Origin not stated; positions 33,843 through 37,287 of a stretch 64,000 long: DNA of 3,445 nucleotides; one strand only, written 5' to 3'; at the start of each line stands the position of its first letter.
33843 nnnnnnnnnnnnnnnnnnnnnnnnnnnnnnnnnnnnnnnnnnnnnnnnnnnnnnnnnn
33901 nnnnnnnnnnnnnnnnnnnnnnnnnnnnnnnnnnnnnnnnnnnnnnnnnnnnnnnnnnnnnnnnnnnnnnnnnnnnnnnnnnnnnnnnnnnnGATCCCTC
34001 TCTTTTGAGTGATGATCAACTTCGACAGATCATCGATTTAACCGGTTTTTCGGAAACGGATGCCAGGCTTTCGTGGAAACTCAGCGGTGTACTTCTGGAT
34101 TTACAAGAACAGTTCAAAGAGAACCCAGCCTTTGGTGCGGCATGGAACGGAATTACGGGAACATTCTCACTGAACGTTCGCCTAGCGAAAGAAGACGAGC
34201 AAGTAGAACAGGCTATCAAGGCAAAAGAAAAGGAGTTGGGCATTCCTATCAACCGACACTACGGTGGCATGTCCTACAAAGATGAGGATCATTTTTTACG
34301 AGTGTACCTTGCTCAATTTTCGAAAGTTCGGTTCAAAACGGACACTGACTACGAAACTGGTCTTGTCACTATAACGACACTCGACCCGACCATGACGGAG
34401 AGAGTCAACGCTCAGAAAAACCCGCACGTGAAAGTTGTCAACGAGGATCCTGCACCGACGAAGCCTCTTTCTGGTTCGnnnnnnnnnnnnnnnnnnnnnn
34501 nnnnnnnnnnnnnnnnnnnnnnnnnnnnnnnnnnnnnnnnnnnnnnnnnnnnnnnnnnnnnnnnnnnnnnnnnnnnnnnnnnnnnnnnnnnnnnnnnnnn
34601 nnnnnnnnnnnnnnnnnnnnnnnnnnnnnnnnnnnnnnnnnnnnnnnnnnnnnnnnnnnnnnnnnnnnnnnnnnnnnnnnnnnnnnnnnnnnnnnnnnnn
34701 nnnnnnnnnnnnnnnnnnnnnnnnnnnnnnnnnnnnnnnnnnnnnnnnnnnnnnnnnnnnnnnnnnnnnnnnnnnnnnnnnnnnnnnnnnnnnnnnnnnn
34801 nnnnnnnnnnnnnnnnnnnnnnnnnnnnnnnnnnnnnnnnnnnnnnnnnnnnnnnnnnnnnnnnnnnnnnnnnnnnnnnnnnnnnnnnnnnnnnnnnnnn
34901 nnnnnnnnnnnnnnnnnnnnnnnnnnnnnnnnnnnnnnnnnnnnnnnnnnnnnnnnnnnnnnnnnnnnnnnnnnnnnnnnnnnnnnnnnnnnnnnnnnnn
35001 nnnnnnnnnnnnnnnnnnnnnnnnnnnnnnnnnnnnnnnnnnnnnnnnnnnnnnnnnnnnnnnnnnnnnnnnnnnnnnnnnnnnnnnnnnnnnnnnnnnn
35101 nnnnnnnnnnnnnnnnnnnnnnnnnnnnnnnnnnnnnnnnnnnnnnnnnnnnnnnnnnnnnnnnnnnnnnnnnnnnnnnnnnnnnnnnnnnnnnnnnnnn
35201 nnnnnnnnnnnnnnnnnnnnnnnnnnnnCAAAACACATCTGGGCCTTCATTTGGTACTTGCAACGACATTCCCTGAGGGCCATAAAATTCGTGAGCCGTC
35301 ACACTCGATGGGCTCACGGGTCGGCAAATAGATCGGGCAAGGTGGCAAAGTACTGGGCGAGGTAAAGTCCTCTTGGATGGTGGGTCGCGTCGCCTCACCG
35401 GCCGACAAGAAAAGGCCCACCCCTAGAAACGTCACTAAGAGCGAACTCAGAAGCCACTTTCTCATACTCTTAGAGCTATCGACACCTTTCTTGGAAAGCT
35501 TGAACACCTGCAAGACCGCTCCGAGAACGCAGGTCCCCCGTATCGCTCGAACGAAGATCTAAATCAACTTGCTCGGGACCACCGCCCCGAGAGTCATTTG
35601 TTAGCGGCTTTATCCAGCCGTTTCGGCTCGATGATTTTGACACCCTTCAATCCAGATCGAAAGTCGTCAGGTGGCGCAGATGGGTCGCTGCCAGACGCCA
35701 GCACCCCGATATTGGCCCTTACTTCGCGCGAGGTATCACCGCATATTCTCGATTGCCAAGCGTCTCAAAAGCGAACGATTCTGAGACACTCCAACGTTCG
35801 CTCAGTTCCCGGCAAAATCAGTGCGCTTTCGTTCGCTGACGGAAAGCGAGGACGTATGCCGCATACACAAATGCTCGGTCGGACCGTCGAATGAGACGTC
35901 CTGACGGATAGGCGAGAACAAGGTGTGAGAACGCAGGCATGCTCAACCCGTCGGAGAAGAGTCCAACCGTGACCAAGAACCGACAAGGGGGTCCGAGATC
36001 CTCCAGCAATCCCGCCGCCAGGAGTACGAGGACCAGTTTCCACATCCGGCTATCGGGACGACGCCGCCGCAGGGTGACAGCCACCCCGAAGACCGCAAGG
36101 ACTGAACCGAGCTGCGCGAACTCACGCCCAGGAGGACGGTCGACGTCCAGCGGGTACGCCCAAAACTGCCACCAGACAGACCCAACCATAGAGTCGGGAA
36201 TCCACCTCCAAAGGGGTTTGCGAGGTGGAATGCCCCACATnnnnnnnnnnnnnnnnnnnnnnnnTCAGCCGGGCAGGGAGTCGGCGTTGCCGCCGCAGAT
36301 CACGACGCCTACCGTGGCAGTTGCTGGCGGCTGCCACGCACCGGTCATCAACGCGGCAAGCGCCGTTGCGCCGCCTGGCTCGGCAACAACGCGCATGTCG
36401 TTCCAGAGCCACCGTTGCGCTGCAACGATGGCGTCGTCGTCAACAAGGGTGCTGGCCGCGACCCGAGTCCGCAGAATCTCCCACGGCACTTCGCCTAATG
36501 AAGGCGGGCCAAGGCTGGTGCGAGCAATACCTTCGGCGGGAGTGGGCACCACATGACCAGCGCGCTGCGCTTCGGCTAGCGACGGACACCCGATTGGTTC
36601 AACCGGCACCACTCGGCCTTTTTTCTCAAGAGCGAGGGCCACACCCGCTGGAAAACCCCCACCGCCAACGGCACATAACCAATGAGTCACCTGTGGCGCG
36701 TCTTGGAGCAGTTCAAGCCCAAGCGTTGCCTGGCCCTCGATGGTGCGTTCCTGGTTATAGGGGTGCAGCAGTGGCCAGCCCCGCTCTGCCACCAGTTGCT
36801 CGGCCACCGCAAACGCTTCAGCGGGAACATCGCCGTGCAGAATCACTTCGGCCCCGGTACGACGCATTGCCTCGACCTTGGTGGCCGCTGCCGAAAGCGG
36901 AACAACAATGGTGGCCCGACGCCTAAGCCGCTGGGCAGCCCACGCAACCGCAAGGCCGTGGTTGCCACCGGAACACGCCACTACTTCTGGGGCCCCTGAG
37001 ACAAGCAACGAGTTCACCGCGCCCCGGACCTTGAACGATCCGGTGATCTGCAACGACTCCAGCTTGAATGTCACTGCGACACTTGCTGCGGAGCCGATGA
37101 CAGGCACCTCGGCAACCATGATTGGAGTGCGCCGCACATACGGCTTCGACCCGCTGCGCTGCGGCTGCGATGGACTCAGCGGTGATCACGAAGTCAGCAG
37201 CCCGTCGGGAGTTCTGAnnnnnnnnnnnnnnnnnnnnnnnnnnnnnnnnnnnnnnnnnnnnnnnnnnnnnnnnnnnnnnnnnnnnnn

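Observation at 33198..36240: Low-GC island with an S1 protease appears to have replaced the middle of a two-component system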

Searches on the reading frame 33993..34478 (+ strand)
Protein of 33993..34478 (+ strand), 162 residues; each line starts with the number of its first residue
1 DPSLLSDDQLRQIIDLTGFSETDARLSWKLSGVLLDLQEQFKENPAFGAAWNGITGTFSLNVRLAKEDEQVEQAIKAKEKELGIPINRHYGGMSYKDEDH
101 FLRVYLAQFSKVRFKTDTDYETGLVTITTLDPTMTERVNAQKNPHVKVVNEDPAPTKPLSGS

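Call 66: search_solved_structures(query=A5, max_evalue=10, show_alignments=2)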
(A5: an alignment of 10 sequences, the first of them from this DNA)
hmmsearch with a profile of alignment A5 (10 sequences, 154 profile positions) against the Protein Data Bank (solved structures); distinct sequences matched with E-value up to 10: 10.
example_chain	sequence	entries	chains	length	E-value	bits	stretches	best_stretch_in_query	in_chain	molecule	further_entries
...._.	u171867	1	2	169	0.18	14.7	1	52-97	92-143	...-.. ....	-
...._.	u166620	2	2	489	0.28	14.1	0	41-75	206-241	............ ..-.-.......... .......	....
9kb1_A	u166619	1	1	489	0.28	14.1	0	41-75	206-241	PpOngB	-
1rdu_A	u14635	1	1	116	0.75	12.7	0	95-130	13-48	conserved hypothetical protein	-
2jj4_A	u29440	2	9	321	0.85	12.5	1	66-100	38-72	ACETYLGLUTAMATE KINASE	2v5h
3imi_A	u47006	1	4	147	0.93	12.4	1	33-56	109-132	HIT family protein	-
9quc_A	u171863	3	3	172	1.2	12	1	38-112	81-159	TFD-EH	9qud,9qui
5jtw_B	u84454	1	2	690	1.4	11.8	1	53-94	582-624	Complement C4-A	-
6ysq_C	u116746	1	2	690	1.4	11.8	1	53-94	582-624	Complement C4-A alpha chain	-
5jpm_B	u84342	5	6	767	1.6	11.6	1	53-94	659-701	Complement C4-A | Complement C4 alpha chain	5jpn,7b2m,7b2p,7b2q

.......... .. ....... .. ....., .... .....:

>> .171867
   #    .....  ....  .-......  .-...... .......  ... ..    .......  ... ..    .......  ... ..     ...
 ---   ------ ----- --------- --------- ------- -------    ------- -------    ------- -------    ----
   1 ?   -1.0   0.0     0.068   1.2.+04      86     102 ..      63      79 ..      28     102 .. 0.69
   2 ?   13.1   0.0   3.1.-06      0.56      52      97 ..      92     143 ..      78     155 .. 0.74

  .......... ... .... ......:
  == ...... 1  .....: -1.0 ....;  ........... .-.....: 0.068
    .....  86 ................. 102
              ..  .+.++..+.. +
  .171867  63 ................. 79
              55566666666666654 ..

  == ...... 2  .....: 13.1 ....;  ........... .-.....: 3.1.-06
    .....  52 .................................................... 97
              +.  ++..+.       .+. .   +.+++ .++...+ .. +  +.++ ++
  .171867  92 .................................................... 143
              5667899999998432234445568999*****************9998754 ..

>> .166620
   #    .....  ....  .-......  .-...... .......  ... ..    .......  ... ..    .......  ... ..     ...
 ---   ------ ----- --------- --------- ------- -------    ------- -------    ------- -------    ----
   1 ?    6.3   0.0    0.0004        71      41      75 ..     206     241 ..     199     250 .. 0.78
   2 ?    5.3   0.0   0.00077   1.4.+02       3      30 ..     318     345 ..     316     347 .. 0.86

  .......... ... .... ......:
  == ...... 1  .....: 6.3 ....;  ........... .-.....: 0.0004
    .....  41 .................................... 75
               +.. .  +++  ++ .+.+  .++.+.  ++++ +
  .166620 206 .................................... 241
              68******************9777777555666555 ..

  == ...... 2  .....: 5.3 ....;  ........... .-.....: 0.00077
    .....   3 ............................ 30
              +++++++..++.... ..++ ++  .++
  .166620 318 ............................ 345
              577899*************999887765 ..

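Call 67: search_protein_families(library=pfam, alignment_id=A5, max_evalue=10)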
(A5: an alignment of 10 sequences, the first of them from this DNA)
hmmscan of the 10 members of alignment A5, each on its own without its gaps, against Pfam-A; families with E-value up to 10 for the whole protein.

A. member 1, seq(162 aa): 0 families

B. families by the number of members that match (of 10 scanned): 2 families
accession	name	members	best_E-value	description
PF25297.1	DUF7878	1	0.016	Domain of unknown function (DUF7878)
PF01294.23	Ribosomal_L13e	1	0.31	Ribosomal protein L13e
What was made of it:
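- On Alpha-lytic protease / streptogrisin subfamily: No sequence-level match to PDB or Pfam (calls 66, 67).
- Closest known: Alpha-lytic protease of Lysobacter enzymogenes and the streptogrisins. Different: No sequence-level match of the pro-domain to any PDB chain or Pfam family (calls 66, 67).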

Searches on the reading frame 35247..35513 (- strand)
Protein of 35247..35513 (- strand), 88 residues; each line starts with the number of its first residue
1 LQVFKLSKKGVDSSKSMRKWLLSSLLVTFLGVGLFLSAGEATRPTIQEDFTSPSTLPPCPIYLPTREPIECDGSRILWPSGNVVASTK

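Call 3: search_protein_families(library=pfam, proteins=[window:35247-35513:-], max_evalue=0.1)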
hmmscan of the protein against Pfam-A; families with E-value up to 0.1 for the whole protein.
window:35247-35513:- (88 aa): 0 families

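Call 8: search_protein_families(library=ncbifam, proteins=[window:35247-35513:-], max_evalue=1)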
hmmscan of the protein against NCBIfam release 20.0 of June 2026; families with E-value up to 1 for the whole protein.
window:35247-35513:- (88 aa): 0 families

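Call 62: list_cluster_members(proteins=[P0001, P0132, P0002, window:35250-35465:-, window:33201-33374:-, window:35247-35513:-])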
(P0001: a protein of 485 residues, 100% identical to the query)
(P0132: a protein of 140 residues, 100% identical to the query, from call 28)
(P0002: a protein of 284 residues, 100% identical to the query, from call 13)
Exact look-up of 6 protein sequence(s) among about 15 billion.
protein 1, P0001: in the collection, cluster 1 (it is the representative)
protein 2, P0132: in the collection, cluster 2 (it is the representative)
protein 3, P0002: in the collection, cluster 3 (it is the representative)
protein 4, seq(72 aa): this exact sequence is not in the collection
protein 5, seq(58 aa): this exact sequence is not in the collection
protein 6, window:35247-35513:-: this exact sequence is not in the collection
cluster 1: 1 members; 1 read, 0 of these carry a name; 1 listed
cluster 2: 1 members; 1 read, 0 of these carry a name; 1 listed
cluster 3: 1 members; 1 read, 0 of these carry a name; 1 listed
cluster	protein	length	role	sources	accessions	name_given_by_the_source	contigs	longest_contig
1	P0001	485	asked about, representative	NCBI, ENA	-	-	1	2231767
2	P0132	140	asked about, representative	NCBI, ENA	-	-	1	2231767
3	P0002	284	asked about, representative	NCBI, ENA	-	-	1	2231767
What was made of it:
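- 35247..35513 (-): Small ORF convergent with the protease (88 aa from TTG, 72 aa from ATG at 35465). It has a signal-peptide-like hydrophobic N-terminus and two Cys. Whether it is a real gene is unproven. Not present as a called protein in the 15-billion collection (call 62).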

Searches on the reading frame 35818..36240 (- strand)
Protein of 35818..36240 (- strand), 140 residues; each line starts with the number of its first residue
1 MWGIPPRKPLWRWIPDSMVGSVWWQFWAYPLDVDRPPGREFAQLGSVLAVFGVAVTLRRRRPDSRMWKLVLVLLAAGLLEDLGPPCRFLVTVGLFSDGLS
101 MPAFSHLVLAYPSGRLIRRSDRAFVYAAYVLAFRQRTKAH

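Call 3: search_protein_families(library=pfam, proteins=[window:35818-36240:-], max_evalue=0.1)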
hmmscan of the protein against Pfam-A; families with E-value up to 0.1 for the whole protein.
window:35818-36240:- (140 aa): 0 families

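Call 8: search_protein_families(library=ncbifam, proteins=[window:35818-36240:-], max_evalue=1)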
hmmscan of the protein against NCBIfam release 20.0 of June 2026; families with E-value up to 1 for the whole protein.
window:35818-36240:- (140 aa): 1 family
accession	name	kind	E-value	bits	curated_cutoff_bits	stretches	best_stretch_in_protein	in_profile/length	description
NF041491.1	membrane_YniD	equivalog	0.025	14.1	40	1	60-75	3-18/34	small membrane protein YniD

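Call 28: find_homologous_proteins(query=window:35818-36240:-, max_evalue=0.01)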
Query window:35818-36240:- (140 aa): 1 proteins with E <= 0.01 among 118 candidates.
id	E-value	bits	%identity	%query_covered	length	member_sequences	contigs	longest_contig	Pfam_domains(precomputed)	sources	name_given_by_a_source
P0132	3.7e-89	314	100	100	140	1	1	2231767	-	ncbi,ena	-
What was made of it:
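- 35818..36240 (-): Remnant of the partner sensor histidine kinase. Only the N-terminal membrane/sensor region remains (140 aa). It ends in a stop codon right at the homology break. HisKA_3 and HATPase_c are missing. Otherwise unique in 5.8e9 proteins (call 28).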

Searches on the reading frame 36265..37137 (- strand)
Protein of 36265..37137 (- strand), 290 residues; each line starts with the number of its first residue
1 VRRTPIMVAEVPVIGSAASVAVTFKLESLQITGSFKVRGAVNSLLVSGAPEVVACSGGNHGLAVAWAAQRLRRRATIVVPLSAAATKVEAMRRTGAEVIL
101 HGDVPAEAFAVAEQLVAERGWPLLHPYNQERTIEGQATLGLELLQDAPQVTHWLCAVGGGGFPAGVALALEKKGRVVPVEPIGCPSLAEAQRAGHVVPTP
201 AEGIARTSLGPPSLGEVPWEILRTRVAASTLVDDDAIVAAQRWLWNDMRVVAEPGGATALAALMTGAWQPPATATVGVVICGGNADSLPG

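Call 3: search_protein_families(library=pfam, proteins=[window:36265-37137:-], max_evalue=0.1)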
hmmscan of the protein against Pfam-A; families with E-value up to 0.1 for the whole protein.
window:36265-37137:- (290 aa): 1 family
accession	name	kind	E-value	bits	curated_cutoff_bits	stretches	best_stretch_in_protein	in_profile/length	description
PF00291.31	PALP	-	6.7e-63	213.2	35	1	3-282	7-295/295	Pyridoxal-phosphate dependent enzyme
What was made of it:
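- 36265..37137 (-): Right host flank: PLP-dependent serine/threonine dehydratase-like gene (PALP). Its C-terminus is intact, and its stop lies 24 bp upstream of the kinase remnant's start. Pfam PALP E 7e-63 (call 3).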

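Call 13: find_homologous_proteins(query=window:36265-37137:-, max_evalue=1e-20)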
Query window:36265-37137:- (290 aa): 7643 proteins with E <= 1e-20 among 8000 candidates; the best 120 are listed.
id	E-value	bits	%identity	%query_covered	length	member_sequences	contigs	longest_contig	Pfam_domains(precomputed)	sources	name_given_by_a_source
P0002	4.8e-178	609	100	98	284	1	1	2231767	PF00291.32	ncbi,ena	-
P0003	1.7e-151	522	84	100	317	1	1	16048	PF00291.32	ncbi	-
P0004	1.6e-146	506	81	100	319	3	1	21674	PF00291.32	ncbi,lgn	-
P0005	1.0e-131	457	76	100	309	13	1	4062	PF00291.32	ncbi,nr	ncbi:MAG: pyridoxal-phosphate dependent enzyme [Ilumatobacter sp.]|nr:pyridoxal-phosphate dependent 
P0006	2.0e-130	453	73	100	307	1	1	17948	PF00291.32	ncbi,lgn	-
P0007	3.8e-130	452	74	100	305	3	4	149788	PF00291.32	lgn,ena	-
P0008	2.4e-128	446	73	100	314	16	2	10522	PF00291.32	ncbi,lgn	-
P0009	2.6e-128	446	74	100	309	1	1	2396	PF00291.32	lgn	-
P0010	4.6e-128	445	73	100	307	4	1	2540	PF00291.32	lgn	-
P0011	5.5e-128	445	74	100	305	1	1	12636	PF00291.32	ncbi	-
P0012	3.7e-127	442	73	100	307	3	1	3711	PF00291.32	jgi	jgi:threonine dehydratase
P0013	3.7e-127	442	73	100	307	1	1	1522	PF00291.32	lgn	-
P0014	7.9e-127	441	73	100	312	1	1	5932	PF00291.32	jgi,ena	-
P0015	1.4e-126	440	73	100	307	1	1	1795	PF00291.32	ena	-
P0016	2.5e-126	439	72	100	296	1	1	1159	PF00291.32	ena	-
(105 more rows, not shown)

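Call 15: find_encoding_contigs(protein=P0003, flank=10000, max_places=2)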
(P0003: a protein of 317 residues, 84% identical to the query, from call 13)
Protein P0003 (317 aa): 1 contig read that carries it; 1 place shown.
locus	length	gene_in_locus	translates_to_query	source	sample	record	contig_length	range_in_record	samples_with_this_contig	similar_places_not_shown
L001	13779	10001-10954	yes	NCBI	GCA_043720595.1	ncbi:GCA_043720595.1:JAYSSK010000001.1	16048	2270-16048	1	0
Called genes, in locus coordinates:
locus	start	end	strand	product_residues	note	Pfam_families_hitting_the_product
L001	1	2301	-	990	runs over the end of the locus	PF08450:SGL (faint), PF13449:Phytase-like (faint), PF24684:Vgb_lyase (faint), PF25021:TEN_NHL, PF01436:NHL (weak)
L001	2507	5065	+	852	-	PF14890:Intein_splicing, PF05204:Hom_end (faint), PF14528:LAGLIDADG_3, PF19295:SufBD_N, PF01458:SUFBD_core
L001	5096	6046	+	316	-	PF03631:Virul_fac_BrkB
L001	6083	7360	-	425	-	-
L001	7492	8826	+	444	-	PF01458:SUFBD_core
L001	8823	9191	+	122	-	PF00355:Rieske, PF13806:Rieske_2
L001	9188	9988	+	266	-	PF00005:ABC_tran, PF02463:SMC_N (faint), PF13304:AAA_21 (faint)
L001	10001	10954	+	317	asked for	PF00291:PALP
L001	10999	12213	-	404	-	PF01471:PG_binding_1, PF03734:YkuD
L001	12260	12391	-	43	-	-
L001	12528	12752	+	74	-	-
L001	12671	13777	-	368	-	?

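Call 16: find_encoding_contigs(protein=P0004, flank=10000, max_places=2)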
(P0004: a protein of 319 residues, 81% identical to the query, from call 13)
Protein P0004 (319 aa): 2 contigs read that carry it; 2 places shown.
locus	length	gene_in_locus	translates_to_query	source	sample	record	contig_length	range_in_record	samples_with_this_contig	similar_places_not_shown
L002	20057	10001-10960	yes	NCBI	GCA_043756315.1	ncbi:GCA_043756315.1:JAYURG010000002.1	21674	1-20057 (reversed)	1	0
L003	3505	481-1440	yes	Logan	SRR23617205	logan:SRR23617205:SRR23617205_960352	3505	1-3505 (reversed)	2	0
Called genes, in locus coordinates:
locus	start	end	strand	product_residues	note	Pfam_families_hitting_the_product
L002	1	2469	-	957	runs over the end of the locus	PF08450:SGL (faint), PF13449:Phytase-like (faint), PF25021:TEN_NHL, PF01436:NHL (weak), PF24684:Vgb_lyase (weak)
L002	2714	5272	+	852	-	PF14890:Intein_splicing, PF14528:LAGLIDADG_3, PF19295:SufBD_N, PF01458:SUFBD_core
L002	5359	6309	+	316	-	PF03631:Virul_fac_BrkB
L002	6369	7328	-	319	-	-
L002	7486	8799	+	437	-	PF01458:SUFBD_core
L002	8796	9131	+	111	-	PF00355:Rieske, PF13806:Rieske_2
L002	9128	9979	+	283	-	PF00005:ABC_tran, PF02463:SMC_N (faint), PF13304:AAA_21 (faint)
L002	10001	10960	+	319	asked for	PF00291:PALP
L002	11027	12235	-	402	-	PF01471:PG_binding_1, PF03734:YkuD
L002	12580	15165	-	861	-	PF00553:CBM_2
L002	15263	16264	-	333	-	-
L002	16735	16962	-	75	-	PF22513:FitA-like_RHH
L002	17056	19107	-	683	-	PF09826:Beta_propel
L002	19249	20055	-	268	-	?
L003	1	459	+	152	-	?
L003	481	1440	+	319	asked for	PF00291:PALP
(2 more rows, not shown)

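Call 17: find_encoding_contigs(protein=P0007, flank=10000, max_places=2)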
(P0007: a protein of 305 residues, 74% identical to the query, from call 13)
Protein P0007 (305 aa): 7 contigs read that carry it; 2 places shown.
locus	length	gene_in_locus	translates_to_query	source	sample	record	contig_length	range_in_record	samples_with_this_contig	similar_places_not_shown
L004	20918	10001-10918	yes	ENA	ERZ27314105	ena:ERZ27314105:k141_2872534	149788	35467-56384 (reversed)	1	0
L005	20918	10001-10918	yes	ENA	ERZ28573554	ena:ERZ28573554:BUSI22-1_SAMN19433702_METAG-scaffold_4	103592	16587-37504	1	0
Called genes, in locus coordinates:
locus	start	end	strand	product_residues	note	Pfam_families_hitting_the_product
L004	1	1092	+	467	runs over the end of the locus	PF19295:SufBD_N, PF01458:SUFBD_core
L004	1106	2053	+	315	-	PF03631:Virul_fac_BrkB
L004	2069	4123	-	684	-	PF00072:Response_reg, PF13426:PAS_9 (faint), PF00989:PAS (faint), PF13188:PAS_8, PF00990:GGDEF, PF00563:EAL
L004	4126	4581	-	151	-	PF00072:Response_reg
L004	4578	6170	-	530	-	PF00512:HisKA, PF02518:HATPase_c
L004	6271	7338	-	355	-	-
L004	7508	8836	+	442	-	PF01458:SUFBD_core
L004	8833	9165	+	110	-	PF00355:Rieske, PF13806:Rieske_2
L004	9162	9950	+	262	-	PF00005:ABC_tran, PF02463:SMC_N (faint), PF13304:AAA_21 (faint)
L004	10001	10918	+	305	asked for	PF00291:PALP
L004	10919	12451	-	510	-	PF04041:Glyco_hydro_130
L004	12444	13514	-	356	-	-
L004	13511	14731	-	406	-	PF13439:Glyco_transf_4 (weak), PF00534:Glycos_transf_1, PF13692:Glyco_trans_1_4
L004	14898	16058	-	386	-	PF01471:PG_binding_1, PF03734:YkuD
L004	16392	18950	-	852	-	PF00553:CBM_2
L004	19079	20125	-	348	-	-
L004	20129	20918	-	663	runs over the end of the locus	PF09826:Beta_propel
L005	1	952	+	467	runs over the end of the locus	PF19295:SufBD_N, PF01458:SUFBD_core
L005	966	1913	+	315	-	PF03631:Virul_fac_BrkB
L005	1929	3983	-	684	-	PF00072:Response_reg, PF13188:PAS_8, PF00990:GGDEF, PF00563:EAL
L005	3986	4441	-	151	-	PF00072:Response_reg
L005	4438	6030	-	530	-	PF00512:HisKA, PF02518:HATPase_c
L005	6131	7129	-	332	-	-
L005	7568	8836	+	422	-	PF01458:SUFBD_core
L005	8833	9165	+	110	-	PF00355:Rieske, PF13806:Rieske_2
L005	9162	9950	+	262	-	PF00005:ABC_tran, PF02463:SMC_N (faint), PF13304:AAA_21 (faint)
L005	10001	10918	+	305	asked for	PF00291:PALP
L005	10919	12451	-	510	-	PF04041:Glyco_hydro_130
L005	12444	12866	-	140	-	-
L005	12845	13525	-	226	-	-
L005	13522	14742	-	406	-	PF13439:Glyco_transf_4 (weak), PF00534:Glycos_transf_1, PF13692:Glyco_trans_1_4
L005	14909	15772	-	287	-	PF01471:PG_binding_1, PF03734:YkuD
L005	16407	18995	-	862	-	-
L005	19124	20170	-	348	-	-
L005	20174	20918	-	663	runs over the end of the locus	PF09826:Beta_propel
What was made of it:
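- The PALP/YkuD junction carries a different 4-kb insert in L004/L005, so it is a variable site (call 17).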
